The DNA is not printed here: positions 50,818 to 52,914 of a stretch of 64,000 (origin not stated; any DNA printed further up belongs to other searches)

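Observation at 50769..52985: High-GC secreted SGNH hydrolase gene inserted antisense into the type IV pilus locus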

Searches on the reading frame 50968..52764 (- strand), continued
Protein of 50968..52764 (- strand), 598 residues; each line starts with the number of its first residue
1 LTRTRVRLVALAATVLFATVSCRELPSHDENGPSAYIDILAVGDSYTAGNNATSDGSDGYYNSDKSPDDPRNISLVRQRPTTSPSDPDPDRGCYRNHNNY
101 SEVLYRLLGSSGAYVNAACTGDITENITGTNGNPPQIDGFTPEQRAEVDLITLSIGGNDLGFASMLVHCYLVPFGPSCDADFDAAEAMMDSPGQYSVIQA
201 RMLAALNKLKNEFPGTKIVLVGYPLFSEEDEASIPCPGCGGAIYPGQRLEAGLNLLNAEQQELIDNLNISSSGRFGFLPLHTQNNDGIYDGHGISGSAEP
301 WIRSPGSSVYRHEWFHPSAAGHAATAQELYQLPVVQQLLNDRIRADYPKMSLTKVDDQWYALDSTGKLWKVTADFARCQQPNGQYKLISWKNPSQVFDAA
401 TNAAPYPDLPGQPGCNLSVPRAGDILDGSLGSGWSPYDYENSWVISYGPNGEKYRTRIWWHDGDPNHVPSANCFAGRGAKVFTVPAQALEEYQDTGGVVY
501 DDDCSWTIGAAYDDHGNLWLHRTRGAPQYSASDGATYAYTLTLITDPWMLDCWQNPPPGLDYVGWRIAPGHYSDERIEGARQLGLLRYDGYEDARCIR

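Call 41: fold_search(model_id=the predicted structure, library=pdb)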
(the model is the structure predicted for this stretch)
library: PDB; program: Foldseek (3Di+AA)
matches with E <= 10: 810; with E <= 0.001: 28
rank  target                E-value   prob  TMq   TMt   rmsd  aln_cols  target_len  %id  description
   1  5mal_A                1.3e-11  1.00  0.34  0.80   5.1       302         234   20  Crystal structure of extracelular lipase from Streptomyces rimosus at 1.7A resolution (released 2017-06-14)
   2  4hyq                  1.5e-11  1.00  0.35  0.83   4.9       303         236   19  Crystal structure of phospholipase A1 from Streptomyces albidoflavus NA297 (released 2013-05-29)
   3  1esc                  2.5e-08  1.00  0.30  0.56   7.4       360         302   18  THE MOLECULAR MECHANISM OF ENANTIORECOGNITION BY ESTERASES (released 1995-10-15)
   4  2wao_A                8.5e-07  1.00  0.24  0.42   8.1       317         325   13  Structure of a family two carbohydrate esterase from Clostridium thermocellum in complex with cellohexaose (released 2009-10-06)
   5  4xvh                  4.8e-06  1.00  0.26  0.44   7.0       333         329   14  Crystal structure of a Corynascus thermopiles (Myceliophthora fergusii) carbohydrate esterase family 2 (CE2) enzyme plus (released 2015-02-11)
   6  8ik1_A                7.6e-06  1.00  0.27  0.72   5.2       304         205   15  EstL5 in complex of PMSF (released 2023-03-29)
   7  8ik1_B                1.0e-05  1.00  0.27  0.70   5.9       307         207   15  EstL5 in complex of PMSF (released 2023-03-29)
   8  7e16_A                1.2e-05  1.00  0.28  0.72   5.5       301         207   17  crystal structure of GDSL esterase from Geobacillus thermodenitrificans (released 2021-04-14)
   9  2waa                  1.3e-05  1.00  0.24  0.40   8.5       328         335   16  Structure of a family two carbohydrate esterase from Cellvibrio japonicus (released 2009-03-24)
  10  6nkd_A                1.5e-05  1.00  0.26  0.66   6.5       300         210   15  Crystal Structure of the Lipase Lip_vut3 from Goat Rumen metagenome. (released 2020-01-22)
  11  2w9x_A                1.8e-05  1.00  0.25  0.43   7.0       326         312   11  The active site of a carbohydrate esterase displays divergent catalytic and non-catalytic binding functions (released 2009-03-24)
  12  4q9a_A                2.5e-05  1.00  0.27  0.66   6.1       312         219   15  Crystal structure of a putative GDSL-like lipase (PARMER_00689) from Parabacteroides merdae ATCC 43184 at 2.86 A resol (released 2014-06-25)
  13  4dev_D                2.6e-05  1.00  0.24  0.36   9.2       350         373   14  An Acetyl Xylan Esterase (Est2A) from the Rumen Bacterium Butyrivibrio proteoclasticus. (released 2013-02-13)
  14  3u37_H                2.8e-05  1.00  0.23  0.35   9.5       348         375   14  An Acetyl Xylan Esterase (Est2A) from the Rumen Bacterium Butyrivibrio proteoclasticus. (released 2013-02-13)
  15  4dev_A                3.3e-05  1.00  0.24  0.37   9.2       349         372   13  An Acetyl Xylan Esterase (Est2A) from the Rumen Bacterium Butyrivibrio proteoclasticus. (released 2013-02-13)
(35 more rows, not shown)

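Call 43: find_encoding_contigs(protein=P0004, flank=10000, max_places=3)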
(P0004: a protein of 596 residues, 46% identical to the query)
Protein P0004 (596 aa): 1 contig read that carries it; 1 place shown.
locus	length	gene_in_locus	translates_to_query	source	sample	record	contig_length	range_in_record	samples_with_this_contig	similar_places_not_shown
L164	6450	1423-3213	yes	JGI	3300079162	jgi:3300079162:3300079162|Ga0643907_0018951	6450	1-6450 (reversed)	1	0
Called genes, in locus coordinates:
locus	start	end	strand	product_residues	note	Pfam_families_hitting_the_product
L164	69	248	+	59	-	-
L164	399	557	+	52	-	-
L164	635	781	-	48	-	-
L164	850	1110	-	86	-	-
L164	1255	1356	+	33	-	-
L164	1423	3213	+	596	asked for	PF00657:Lipase_GDSL (weak), PF13472:Lipase_GDSL_2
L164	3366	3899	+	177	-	-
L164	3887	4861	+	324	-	PF13576:Pentapeptide_3 (faint), PF13599:Pentapeptide_4 (weak), PF00805:Pentapeptide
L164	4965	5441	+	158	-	-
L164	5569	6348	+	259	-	PF00520:Ion_trans, PF07885:Ion_trans_2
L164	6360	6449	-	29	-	?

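Call 44: find_encoding_contigs(protein=P0007, flank=10000, max_places=3)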
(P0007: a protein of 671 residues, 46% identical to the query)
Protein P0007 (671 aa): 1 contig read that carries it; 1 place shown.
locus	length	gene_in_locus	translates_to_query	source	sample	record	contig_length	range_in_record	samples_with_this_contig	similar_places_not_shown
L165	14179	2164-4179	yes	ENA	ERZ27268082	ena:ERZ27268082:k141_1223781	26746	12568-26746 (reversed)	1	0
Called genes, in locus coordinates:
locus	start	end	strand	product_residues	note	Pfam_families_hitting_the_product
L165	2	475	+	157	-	?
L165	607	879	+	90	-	-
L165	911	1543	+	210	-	PF01467:CTP_transf_like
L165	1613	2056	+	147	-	-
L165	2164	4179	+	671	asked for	PF11721:Malectin, PF12819:Malectin_like (weak), PF13472:Lipase_GDSL_2 (weak)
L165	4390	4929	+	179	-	PF06414:Zeta_toxin (weak), PF07931:CPT (weak), PF13671:AAA_33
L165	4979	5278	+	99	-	-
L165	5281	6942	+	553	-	PF00005:ABC_tran, PF02463:SMC_N (faint), PF03193:RsgA_GTPase (faint), PF13476:AAA_23 (faint), PF13555:AAA_29 (faint), PF12848:ABC_tran_Xtn, PF00005:ABC_tran, PF13304:AAA_21 (weak), +2 more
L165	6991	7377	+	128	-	-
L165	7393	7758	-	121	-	PF00903:Glyoxalase, PF13669:Glyoxalase_4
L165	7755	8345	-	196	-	-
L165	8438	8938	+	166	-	-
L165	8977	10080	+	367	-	-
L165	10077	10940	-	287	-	-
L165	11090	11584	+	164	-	-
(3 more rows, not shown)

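Call 45: find_encoding_contigs(protein=P0009, flank=10000, max_places=3)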
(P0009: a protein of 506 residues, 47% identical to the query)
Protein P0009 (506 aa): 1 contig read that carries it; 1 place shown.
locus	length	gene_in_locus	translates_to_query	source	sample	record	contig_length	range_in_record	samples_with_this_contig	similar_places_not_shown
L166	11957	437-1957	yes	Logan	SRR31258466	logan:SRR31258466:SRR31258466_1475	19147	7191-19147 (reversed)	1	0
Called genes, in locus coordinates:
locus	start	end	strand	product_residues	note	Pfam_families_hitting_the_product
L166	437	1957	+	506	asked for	PF11721:Malectin, PF13472:Lipase_GDSL_2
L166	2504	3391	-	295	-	PF03009:GDPD, PF13653:GDPD_2 (weak)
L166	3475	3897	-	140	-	PF08818:DUF1801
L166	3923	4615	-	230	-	-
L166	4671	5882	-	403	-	PF07690:MFS_1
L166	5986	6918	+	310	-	-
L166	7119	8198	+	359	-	-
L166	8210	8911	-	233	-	PF00106:adh_short, PF01370:Epimerase (weak), PF08659:KR, PF13561:adh_short_C2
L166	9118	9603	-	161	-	-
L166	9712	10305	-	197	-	PF00677:Lum_binding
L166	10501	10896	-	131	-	PF01687:Flavokinase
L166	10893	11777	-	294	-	PF00892:EamA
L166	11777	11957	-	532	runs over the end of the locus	PF00501:AMP-binding, PF13193:AMP-binding_C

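Call 50: find_homologous_proteins(query=L164:5569-6348:+, max_evalue=1e-20)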
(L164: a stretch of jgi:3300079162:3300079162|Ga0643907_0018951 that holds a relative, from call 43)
Query L164:5569-6348:+ (259 aa): 2411 proteins with E <= 1e-20 among 8000 candidates; the best 120 are listed.
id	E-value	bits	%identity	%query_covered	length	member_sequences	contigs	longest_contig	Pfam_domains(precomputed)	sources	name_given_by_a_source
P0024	2.1e-145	501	96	98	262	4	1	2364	PF00520.38,PF07885.23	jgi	jgi:voltage-gated potassium channel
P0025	2.1e-136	471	87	98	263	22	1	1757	PF00520.38,PF07885.23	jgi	jgi:voltage-gated potassium channel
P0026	2.7e-136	471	87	98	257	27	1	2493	PF00520.38,PF07885.23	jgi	jgi:voltage-gated potassium channel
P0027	4.5e-136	470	88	98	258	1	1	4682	PF00520.38,PF07885.23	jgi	jgi:voltage-gated potassium channel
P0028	1.0e-135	469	87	98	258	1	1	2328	PF00520.38,PF07885.23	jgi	jgi:voltage-gated potassium channel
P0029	2.7e-135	467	86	99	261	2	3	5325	PF00520.38,PF07885.23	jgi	jgi:voltage-gated potassium channel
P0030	8.2e-135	466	88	98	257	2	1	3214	PF00520.38,PF07885.23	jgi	-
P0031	1.1e-134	465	87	98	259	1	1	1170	PF00520.38,PF07885.23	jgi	jgi:voltage-gated potassium channel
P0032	1.3e-133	462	86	98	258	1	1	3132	PF00520.38,PF07885.23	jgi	jgi:voltage-gated potassium channel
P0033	1.9e-133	461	85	99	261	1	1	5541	PF00520.38,PF07885.23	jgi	jgi:voltage-gated potassium channel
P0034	3.5e-133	461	86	98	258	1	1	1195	PF00520.38,PF07885.23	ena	-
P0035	5.9e-132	457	85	98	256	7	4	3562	PF00520.38,PF07885.23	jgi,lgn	jgi:voltage-gated potassium channel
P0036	9.7e-129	446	82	100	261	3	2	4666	PF00520.38,PF07885.23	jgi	jgi:voltage-gated potassium channel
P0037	8.5e-128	443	83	97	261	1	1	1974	PF00520.38,PF07885.23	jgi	jgi:voltage-gated potassium channel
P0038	8.6e-128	443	83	97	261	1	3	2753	PF00520.38,PF07885.23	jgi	jgi:voltage-gated potassium channel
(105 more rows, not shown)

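Call 59: search_solved_structures(query=A1, max_evalue=0.001, show_alignments=2)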
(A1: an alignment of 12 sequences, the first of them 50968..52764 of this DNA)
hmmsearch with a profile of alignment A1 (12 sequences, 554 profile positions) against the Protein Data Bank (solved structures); distinct sequences matched with E-value up to 0.001: 4.
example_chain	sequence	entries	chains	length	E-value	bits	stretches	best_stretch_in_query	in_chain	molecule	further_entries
4hyq_A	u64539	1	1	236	2.2e-14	56.2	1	84-318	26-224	phospholipase A1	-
5mal_A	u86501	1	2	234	9.6e-13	50.7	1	84-319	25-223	Lipase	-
1esc_A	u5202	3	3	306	1.5e-10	43.5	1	85-325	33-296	ESTERASE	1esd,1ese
8ik1_A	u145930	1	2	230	0.00019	23.4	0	34-77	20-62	GDSL family lipase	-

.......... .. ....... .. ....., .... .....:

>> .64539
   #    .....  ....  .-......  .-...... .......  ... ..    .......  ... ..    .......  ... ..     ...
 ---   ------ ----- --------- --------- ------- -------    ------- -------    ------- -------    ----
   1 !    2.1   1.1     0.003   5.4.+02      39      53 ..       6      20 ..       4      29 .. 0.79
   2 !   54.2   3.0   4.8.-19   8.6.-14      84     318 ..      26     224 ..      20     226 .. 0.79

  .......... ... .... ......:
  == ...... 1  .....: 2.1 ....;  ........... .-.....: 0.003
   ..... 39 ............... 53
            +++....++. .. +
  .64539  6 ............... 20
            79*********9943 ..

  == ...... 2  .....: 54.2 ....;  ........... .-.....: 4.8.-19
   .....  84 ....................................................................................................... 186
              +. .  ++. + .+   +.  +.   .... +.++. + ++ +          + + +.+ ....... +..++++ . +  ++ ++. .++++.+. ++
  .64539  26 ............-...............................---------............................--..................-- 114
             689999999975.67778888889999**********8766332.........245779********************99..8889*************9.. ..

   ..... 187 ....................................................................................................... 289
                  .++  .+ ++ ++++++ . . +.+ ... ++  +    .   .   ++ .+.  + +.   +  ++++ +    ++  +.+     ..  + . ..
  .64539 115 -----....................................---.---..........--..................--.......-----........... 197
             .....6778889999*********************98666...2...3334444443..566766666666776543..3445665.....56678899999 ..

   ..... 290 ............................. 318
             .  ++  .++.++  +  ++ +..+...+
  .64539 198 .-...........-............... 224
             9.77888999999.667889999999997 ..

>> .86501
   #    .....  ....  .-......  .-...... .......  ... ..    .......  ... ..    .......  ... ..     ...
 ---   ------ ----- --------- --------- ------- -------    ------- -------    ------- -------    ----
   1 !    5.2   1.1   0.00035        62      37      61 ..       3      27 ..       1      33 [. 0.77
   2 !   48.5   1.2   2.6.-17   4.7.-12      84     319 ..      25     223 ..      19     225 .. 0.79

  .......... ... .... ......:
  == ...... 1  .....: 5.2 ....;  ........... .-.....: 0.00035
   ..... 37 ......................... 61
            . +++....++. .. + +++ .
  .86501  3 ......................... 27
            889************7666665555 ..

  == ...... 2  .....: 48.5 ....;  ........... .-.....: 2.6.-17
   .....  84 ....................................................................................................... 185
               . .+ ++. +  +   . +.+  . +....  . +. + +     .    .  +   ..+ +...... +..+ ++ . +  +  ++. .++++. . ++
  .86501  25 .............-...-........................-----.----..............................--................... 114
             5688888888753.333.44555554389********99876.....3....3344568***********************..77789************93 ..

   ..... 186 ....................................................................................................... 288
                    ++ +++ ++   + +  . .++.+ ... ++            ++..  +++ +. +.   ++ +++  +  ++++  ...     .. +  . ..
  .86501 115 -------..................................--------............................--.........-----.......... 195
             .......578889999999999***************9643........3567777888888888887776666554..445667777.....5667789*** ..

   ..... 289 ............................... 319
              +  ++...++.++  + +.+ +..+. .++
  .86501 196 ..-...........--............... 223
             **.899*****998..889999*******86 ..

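Call 66: list_cluster_members(proteins=[P0001, P0008, P0007, P0009, P0002, P0004, P0006])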
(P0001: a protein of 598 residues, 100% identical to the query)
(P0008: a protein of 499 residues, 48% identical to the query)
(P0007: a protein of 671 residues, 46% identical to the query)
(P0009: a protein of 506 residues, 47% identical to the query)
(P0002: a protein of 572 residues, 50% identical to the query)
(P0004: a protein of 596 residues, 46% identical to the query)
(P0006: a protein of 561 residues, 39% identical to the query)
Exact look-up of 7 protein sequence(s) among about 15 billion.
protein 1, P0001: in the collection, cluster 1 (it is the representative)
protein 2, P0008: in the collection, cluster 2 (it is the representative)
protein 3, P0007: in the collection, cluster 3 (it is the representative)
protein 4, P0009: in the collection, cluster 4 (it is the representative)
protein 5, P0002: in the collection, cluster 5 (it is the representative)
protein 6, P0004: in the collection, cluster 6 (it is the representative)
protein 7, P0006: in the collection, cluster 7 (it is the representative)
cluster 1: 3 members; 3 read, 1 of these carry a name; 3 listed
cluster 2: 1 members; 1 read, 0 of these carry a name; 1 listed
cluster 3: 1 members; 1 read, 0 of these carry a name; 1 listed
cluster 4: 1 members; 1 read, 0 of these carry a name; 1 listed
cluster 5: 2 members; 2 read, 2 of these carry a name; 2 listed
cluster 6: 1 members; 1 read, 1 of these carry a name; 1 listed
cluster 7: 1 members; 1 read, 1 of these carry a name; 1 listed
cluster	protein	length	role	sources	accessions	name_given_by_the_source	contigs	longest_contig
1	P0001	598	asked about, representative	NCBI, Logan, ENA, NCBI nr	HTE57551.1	MAG TPA: SGNH/GDSL hydrolase family protein [Verrucomicrobiae bacterium] | SGNH/GDSL hydrolase family protein [Verrucomicrobiae bacterium]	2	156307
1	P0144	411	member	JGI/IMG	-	-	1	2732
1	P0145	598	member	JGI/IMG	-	-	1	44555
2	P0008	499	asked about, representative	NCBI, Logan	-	-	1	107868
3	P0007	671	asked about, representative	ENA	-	-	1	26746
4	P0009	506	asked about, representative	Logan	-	-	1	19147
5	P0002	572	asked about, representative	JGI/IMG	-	lysophospholipase L1-like esterase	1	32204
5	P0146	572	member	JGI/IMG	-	lysophospholipase L1-like esterase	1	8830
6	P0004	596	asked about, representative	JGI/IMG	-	lysophospholipase L1-like esterase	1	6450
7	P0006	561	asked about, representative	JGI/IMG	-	hypothetical protein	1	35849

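Call 67: find_encoding_contigs(protein=P0145, flank=10000, max_places=3)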
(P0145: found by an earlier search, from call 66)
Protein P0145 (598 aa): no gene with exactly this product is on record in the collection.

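Call 86: search_protein_families(library=padloc, proteins=[window:50968-52764:-], max_evalue=0.01)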
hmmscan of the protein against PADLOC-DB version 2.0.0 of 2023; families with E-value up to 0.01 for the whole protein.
window:50968-52764:- (598 aa): 0 families

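Call 87: search_protein_families(library=pfam, proteins=[L164:3366-3899:+, L164:4965-5441:+], max_evalue=0.01)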
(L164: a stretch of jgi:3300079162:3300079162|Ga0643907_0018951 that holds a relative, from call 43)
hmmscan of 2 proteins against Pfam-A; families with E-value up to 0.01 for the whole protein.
L164:3366-3899:+ (177 aa): 0 families

L164:4965-5441:+ (158 aa): 0 families
